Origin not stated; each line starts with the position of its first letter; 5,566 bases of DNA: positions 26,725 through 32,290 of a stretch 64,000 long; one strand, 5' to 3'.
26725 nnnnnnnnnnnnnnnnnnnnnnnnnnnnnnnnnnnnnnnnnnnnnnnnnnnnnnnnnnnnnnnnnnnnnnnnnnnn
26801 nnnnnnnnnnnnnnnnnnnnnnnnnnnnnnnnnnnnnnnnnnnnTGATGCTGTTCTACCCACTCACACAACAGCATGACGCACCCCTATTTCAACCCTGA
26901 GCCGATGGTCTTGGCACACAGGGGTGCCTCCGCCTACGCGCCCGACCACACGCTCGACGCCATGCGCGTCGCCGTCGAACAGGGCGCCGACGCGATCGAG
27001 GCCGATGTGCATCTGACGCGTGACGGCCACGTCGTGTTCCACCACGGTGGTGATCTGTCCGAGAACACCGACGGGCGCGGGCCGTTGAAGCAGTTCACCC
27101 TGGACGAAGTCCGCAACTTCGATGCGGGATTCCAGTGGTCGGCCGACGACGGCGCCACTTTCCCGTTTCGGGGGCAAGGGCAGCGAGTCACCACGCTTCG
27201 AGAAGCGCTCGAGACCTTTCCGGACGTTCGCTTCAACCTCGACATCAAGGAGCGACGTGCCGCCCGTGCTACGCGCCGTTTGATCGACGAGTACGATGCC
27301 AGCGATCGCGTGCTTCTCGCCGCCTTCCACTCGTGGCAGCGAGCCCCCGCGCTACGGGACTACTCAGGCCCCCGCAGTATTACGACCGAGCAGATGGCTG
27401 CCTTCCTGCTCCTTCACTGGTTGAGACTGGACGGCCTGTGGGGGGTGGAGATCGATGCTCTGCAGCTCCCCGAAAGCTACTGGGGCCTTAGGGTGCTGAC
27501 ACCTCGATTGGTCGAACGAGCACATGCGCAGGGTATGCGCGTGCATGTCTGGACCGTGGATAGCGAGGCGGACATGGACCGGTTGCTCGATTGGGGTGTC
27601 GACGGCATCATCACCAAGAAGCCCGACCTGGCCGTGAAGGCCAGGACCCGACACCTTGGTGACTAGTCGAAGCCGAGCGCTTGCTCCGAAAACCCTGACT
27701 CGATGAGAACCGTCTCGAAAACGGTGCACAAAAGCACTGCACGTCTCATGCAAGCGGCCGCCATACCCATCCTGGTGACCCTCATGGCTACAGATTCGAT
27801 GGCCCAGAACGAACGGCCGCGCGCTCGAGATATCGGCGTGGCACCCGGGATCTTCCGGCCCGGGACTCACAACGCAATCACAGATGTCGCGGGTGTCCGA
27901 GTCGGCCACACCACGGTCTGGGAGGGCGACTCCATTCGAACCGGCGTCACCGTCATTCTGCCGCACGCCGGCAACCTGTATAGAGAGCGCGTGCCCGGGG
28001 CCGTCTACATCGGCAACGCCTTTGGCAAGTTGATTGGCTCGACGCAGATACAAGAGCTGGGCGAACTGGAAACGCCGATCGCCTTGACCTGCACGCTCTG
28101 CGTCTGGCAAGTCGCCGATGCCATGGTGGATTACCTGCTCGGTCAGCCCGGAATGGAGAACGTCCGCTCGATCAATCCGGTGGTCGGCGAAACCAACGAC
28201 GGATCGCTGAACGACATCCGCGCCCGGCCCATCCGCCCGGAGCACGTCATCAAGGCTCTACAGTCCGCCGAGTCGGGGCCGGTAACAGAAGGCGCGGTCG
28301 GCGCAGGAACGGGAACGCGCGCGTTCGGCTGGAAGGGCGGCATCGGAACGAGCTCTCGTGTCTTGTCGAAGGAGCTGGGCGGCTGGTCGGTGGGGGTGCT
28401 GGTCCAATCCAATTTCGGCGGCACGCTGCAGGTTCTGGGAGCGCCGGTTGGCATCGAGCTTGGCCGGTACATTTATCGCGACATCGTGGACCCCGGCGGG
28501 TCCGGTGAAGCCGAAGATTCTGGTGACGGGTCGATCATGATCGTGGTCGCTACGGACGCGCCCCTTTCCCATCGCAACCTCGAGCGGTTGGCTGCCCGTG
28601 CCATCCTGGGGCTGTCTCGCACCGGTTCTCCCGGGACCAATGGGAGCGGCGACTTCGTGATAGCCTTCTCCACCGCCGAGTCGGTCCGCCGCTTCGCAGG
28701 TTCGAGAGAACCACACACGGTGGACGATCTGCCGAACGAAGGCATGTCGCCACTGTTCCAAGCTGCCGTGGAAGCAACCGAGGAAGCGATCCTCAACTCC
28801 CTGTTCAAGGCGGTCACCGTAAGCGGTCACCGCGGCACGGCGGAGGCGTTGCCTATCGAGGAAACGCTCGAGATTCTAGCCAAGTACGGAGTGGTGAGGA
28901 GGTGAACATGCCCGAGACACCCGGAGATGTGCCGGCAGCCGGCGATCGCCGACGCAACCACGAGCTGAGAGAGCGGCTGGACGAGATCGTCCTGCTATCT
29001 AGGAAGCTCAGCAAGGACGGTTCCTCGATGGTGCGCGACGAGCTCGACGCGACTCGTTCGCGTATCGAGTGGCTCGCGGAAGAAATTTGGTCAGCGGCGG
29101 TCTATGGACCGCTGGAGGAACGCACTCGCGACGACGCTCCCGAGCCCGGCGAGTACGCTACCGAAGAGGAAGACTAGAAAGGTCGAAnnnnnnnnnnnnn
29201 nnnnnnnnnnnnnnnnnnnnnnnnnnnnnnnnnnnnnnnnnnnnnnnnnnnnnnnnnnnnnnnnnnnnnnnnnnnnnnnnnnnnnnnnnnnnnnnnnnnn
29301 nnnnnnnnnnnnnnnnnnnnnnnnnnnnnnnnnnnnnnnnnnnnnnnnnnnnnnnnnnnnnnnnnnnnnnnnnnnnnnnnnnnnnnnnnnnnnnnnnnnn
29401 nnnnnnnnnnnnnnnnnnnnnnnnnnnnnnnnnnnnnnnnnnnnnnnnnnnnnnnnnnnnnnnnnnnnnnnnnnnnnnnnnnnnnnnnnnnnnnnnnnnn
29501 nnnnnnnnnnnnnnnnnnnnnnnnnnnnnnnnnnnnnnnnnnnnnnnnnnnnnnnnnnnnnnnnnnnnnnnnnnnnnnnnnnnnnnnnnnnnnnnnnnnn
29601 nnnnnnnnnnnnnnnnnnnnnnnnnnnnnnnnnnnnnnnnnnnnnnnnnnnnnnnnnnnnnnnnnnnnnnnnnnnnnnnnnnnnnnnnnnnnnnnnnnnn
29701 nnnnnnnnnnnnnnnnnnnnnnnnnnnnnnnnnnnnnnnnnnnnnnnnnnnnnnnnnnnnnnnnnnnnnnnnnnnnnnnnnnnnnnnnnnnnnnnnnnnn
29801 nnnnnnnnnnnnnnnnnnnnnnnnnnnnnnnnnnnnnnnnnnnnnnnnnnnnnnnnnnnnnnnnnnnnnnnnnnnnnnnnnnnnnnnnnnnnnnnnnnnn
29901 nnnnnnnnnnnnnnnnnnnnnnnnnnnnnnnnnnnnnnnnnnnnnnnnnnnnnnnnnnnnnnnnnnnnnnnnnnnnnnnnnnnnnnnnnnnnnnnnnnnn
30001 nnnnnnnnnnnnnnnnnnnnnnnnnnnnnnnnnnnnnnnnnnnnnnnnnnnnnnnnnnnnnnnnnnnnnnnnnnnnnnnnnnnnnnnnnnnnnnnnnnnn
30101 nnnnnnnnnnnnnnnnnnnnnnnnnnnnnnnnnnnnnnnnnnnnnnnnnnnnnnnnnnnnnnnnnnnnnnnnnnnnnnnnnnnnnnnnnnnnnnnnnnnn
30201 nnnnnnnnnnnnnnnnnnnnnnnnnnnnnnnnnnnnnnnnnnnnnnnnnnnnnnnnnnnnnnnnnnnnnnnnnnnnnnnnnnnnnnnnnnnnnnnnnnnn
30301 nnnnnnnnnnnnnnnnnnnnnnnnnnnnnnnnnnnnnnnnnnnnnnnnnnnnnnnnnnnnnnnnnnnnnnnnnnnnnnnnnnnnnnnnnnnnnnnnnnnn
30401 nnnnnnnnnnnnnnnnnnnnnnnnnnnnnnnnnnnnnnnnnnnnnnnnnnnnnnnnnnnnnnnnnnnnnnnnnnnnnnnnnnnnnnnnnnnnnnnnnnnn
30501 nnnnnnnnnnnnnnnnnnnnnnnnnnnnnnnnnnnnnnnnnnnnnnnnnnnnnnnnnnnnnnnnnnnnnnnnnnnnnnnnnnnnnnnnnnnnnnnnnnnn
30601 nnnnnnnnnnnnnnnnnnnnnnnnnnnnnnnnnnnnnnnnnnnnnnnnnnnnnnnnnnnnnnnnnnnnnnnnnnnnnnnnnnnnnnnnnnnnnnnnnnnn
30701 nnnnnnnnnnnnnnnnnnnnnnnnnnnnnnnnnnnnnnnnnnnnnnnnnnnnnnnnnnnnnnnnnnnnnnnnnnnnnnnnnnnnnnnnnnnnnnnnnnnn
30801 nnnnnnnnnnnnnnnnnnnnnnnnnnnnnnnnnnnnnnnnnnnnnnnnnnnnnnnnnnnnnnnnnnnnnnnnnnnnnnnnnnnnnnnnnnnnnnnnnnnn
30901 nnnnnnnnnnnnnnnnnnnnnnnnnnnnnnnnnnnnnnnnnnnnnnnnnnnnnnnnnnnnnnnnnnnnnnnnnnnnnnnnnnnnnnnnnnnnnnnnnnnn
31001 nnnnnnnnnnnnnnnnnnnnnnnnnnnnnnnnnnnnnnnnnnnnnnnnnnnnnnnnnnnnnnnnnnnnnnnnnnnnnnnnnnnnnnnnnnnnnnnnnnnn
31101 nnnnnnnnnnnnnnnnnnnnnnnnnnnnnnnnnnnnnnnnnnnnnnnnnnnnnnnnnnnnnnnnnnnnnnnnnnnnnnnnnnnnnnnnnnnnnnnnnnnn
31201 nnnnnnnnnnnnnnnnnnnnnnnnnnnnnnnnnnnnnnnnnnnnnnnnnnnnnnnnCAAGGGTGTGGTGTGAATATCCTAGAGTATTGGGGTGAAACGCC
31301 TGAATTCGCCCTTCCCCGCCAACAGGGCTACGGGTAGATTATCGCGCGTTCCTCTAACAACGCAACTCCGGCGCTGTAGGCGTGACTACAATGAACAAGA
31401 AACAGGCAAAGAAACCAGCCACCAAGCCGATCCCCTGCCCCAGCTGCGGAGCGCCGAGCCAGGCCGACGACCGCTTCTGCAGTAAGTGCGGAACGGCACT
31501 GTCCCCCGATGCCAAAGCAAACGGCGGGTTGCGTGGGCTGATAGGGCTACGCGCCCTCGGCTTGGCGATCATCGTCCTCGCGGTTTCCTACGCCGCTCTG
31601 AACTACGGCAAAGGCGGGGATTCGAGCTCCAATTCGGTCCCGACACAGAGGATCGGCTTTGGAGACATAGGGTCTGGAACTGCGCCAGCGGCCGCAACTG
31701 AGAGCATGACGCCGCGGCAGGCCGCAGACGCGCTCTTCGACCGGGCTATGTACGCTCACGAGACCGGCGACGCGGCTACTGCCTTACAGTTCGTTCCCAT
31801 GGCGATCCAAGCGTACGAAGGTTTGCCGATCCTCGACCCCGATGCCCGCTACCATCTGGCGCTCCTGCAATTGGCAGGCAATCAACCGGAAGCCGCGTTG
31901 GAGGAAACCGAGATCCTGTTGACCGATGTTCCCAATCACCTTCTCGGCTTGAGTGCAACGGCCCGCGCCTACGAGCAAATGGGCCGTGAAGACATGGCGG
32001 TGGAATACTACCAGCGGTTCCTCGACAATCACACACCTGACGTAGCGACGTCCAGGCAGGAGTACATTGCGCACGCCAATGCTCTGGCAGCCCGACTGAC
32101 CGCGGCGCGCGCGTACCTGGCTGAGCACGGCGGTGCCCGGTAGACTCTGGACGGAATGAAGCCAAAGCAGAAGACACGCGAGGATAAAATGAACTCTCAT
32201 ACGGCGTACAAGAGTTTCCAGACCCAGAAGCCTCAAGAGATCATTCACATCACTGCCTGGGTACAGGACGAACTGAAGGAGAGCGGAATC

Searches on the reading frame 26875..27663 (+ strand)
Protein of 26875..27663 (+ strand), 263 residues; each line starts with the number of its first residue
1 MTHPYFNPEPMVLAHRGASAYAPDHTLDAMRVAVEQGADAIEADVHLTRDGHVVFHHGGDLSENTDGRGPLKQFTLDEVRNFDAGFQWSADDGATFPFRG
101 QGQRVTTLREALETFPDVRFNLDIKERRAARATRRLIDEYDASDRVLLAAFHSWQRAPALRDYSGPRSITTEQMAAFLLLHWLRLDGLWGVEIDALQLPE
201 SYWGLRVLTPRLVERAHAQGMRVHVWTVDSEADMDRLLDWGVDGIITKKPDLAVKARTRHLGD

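Call 63: search_protein_families(library=pfam, proteins=[window:26875-27663:+], max_evalue=0.00001)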
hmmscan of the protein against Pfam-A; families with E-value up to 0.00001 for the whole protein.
window:26875-27663:+ (263 aa): 2 families
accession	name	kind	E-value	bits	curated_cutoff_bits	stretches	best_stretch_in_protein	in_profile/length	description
PF03009.23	GDPD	-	4.1e-44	152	23.6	1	15-251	1-243/244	Glycerophosphoryl diester phosphodiesterase family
PF13653.12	GDPD_2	-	4.3e-07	30.6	27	1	222-251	1-30/30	Glycerophosphoryl diester phosphodiesterase family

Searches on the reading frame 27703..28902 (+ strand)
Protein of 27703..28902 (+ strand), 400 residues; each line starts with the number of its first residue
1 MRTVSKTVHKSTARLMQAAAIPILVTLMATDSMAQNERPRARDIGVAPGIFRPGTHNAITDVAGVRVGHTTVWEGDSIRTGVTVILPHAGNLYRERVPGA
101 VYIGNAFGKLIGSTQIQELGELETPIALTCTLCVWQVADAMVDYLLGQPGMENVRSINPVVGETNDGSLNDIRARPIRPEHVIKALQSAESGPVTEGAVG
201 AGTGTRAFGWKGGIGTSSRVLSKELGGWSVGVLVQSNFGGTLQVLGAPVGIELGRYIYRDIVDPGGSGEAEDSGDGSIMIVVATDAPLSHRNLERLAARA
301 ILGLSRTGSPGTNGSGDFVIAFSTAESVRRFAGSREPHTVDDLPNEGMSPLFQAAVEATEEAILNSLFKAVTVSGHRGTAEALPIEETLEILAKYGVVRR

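Call 63: search_protein_families(library=pfam, proteins=[window:27703-28902:+], max_evalue=0.00001)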
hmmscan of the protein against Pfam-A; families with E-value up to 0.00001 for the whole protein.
window:27703-28902:+ (400 aa): 1 family
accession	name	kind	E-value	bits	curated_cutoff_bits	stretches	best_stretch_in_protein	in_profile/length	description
PF03576.19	Peptidase_S58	-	5.3e-115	384.6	23.9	1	57-379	1-305/307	Peptidase family S58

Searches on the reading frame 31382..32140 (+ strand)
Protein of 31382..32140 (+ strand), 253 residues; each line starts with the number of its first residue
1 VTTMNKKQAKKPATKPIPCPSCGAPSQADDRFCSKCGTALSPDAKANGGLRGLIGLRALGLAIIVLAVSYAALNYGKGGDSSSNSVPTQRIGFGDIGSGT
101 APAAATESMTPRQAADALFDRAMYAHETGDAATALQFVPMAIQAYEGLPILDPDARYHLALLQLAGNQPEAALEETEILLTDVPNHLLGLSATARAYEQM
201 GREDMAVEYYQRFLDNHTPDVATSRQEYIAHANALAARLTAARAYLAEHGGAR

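Call 63: search_protein_families(library=pfam, proteins=[window:31382-32140:+], max_evalue=0.00001)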
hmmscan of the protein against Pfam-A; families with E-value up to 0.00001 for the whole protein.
window:31382-32140:+ (253 aa): 2 families
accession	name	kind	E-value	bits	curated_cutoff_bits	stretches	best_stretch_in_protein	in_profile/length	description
PF13240.11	Zn_Ribbon_1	-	3.5e-06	27.1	25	1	19-40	2-23/23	zinc-ribbon domain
PF13248.11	Zn_ribbon_3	-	3.6e-06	26.7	27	1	18-38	4-24/26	zinc-ribbon domain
